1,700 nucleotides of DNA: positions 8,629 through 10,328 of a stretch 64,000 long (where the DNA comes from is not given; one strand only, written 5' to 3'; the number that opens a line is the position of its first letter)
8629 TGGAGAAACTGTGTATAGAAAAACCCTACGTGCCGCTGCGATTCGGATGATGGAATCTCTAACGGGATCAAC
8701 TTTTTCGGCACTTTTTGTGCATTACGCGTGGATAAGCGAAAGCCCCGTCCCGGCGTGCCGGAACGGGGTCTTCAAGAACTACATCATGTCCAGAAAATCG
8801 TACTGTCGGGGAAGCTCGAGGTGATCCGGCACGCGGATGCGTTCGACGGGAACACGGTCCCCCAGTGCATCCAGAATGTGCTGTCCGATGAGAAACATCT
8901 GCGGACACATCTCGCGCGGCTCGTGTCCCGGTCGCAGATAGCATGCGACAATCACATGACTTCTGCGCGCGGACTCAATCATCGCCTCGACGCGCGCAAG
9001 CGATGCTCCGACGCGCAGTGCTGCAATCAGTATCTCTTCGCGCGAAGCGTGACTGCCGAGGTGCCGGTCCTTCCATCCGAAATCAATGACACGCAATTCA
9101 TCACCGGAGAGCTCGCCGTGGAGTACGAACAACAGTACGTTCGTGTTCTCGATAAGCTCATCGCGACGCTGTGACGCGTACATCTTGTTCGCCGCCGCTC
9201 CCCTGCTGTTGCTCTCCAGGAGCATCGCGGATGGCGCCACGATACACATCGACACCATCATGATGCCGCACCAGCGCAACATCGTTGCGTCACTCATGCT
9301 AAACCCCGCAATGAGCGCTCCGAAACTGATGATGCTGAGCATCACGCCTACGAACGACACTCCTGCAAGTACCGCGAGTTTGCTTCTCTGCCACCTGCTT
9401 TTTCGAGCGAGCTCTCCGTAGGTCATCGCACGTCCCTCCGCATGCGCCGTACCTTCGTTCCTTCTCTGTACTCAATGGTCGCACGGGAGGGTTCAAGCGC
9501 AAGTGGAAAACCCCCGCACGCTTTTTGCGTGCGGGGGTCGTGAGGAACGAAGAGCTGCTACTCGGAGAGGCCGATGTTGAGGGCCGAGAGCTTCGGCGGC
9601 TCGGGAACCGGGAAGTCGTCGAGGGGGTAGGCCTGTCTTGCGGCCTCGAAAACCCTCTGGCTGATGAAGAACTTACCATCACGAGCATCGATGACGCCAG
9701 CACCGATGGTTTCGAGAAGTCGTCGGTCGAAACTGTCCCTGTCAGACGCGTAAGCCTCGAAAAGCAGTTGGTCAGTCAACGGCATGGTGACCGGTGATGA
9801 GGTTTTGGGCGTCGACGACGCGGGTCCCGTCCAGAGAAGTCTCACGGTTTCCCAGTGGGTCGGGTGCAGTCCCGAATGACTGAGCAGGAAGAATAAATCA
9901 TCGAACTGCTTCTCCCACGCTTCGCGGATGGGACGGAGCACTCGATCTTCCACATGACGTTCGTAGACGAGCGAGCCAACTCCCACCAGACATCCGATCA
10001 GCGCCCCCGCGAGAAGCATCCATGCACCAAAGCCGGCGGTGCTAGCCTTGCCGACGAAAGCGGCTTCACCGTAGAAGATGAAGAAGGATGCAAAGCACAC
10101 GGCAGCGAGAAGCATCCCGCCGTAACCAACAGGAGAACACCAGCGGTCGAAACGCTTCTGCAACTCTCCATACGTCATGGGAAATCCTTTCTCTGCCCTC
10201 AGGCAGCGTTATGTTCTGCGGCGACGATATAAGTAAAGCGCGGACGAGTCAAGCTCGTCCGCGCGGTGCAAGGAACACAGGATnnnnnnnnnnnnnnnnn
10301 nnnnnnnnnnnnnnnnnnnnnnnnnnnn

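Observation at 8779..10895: Tandem triplication of a divergent two-TM 'MTYGE' protein family immediately upstream of tuf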

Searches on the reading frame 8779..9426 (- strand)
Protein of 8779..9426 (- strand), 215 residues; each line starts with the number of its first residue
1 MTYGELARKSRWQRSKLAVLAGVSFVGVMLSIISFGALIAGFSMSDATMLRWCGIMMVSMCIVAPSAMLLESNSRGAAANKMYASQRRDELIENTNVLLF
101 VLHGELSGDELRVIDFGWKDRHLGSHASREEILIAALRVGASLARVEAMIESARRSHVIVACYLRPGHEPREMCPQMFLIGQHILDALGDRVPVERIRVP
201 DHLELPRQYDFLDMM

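Call 4: search_protein_families(library=pfam, proteins=[window:8779-9426:-], max_evalue=1)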
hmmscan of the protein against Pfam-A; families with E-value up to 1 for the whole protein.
window:8779-9426:- (215 aa): 1 family
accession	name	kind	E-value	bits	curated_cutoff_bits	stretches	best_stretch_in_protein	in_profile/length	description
PF06645.18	SPC12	-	0.87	10.2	23.6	0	28-63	15-50/71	Microsomal signal peptidase 12 kDa subunit (SPC12)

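Call 12: search_protein_families(library=ncbifam, proteins=[window:8779-9426:-], max_evalue=1)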
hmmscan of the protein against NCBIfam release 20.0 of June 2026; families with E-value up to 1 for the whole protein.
window:8779-9426:- (215 aa): 0 families

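Call 13: search_protein_families(library=padloc, proteins=[window:8779-9426:-], max_evalue=1)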
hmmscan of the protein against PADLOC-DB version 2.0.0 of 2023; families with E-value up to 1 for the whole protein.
window:8779-9426:- (215 aa): 0 families

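Call 17: find_homologous_proteins(query=A1, max_evalue=0.01)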
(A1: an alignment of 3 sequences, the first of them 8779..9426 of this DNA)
Query A1 (3 sequences) (215 aa, profile of the alignment): 6 proteins with E <= 0.01 among 8000 candidates.
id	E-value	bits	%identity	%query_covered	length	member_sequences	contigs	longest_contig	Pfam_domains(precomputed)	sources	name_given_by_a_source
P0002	1.4e-89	317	100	100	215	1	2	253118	-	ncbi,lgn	ncbi:MAG: hypothetical protein AMXMBFR44_2170 [Candidatus Campbellbacteria bacterium]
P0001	4.4e-85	303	25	63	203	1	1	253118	-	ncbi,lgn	ncbi:MAG: hypothetical protein AMXMBFR44_2190 [Candidatus Campbellbacteria bacterium]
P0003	2.1e-78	281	30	18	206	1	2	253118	-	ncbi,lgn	ncbi:MAG: hypothetical protein AMXMBFR44_2180 [Candidatus Campbellbacteria bacterium]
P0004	2.7e-66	241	80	100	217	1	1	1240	-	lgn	-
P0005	5.0e-50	188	64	100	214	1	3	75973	-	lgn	-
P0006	8.3e-41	158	30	18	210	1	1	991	-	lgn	-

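Call 20: find_encoding_contigs(protein=P0005, flank=10000, max_places=4)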
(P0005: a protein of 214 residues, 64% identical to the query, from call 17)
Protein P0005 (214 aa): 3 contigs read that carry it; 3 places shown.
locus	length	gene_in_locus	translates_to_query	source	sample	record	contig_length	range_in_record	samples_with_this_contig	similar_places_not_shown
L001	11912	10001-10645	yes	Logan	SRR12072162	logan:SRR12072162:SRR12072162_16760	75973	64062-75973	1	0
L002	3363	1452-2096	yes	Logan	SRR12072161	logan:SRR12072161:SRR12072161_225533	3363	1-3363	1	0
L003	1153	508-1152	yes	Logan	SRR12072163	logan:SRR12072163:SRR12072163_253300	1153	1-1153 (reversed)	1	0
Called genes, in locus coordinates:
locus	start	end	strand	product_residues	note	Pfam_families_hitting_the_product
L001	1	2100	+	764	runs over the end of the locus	PF18998:Flg_new_2 (weak)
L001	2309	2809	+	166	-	PF00466:Ribosomal_L10, PF27436:RL10_C (weak)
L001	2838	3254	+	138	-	PF16320:Ribosomal_L12_N, PF00542:Ribosomal_L12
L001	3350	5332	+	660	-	PF06739:SBBP (faint)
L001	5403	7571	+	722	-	PF13517:FG-GAP_3 (faint), PF01839:FG-GAP (weak)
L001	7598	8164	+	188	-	-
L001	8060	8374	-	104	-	-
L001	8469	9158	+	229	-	PF05552:MS_channel_1st_1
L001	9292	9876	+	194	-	-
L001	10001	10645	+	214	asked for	-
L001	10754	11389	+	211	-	-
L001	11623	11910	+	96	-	?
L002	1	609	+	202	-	?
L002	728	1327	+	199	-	-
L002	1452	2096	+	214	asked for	-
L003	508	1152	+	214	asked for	?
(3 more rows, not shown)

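Call 23: find_encoding_contigs(protein=P0006, flank=10000, max_places=6)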
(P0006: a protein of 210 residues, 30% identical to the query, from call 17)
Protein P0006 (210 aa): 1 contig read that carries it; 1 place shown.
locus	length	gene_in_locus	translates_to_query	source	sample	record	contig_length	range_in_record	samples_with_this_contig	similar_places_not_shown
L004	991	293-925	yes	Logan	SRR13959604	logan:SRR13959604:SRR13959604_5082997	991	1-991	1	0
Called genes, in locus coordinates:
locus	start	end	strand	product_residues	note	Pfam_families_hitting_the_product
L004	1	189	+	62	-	?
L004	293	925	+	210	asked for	-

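Call 24: find_encoding_contigs(protein=P0004, flank=10000, max_places=6)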
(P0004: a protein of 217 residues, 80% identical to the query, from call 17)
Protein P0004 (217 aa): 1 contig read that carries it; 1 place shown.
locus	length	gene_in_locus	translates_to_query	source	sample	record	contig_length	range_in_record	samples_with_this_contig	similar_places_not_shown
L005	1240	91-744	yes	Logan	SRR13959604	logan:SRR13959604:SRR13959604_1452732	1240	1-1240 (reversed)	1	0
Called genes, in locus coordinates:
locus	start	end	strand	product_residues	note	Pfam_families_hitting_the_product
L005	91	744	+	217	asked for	-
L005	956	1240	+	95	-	?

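Call 32: predict_structure(alignment_id=A1)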
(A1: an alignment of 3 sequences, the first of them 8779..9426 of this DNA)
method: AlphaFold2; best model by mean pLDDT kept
length: 215 residues; sequences in the alignment: 3
mean_pLDDT: 49.9   pTM: 0.27
mean pLDDT of the five models: 49.9, 49.5, 46.7, 46.7, 44.2
residues with pLDDT >= 90: 0; 70-90: 46; 50-70: 29; < 50: 140
segments of 3 or more residues with pLDDT < 50: 77-150, 152-215
pLDDT, mean of each block of 10 residues (from residue 1): 55 70 79 77 68 78 71 52 41 36 39 36 34 35 41 41 38 41 45 40 39 32
secondary structure, 60 per line:
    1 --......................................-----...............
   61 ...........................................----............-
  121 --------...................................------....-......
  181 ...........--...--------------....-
elements in order: H3-40 H46-103 H108-119 H129-163 H170-173 H175-191 H211-214

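Call 68: find_related_loci(query=window:8779-9426:-, collection=viral_contigs, flank=8000)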
Query window:8779-9426:- (215 aa) in viral_contigs; peptide patterns used: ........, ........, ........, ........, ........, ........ (x = any residue, [..] = any of these).
1 stretches matched a pattern, but none encodes a relative of the query by tblastn (E <= 1e-3).

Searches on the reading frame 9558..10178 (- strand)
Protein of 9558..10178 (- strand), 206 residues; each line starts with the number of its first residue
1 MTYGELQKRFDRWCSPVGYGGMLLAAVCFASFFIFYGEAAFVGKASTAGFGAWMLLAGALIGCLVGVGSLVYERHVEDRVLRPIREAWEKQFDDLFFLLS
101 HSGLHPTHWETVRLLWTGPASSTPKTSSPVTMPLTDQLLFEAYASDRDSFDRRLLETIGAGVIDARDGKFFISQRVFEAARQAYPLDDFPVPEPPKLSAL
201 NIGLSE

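Call 4: search_protein_families(library=pfam, proteins=[window:9558-10178:-], max_evalue=1)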
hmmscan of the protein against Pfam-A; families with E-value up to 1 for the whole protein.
window:9558-10178:- (206 aa): 1 family
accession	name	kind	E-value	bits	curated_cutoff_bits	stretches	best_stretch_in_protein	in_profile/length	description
PF11457.13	DUF3021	-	0.017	15.8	24.7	1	20-74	10-60/130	Protein of unknown function (DUF3021)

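Call 12: search_protein_families(library=ncbifam, proteins=[window:9558-10178:-], max_evalue=1)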
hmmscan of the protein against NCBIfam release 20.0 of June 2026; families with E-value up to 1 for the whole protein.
window:9558-10178:- (206 aa): 0 families

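Call 13: search_protein_families(library=padloc, proteins=[window:9558-10178:-], max_evalue=1)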
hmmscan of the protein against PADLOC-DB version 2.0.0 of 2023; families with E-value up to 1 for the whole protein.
window:9558-10178:- (206 aa): 0 families

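Call 66: find_related_loci(query=window:9558-10178:-, collection=viral_contigs, flank=8000)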
Query window:9558-10178:- (206 aa) in viral_contigs; peptide patterns used: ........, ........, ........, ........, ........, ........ (x = any residue, [..] = any of these).
4 stretches matched a pattern, but none encodes a relative of the query by tblastn (E <= 1e-3).

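Call 69: find_related_loci(query=window:9558-10178:-, collection=metagenome_contigs, flank=10000)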
Query window:9558-10178:- (206 aa) in metagenome_contigs; peptide patterns used: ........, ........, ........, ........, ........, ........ (x = any residue, [..] = any of these).
95 stretches matched a pattern, but none encodes a relative of the query by tblastn (E <= 1e-3).
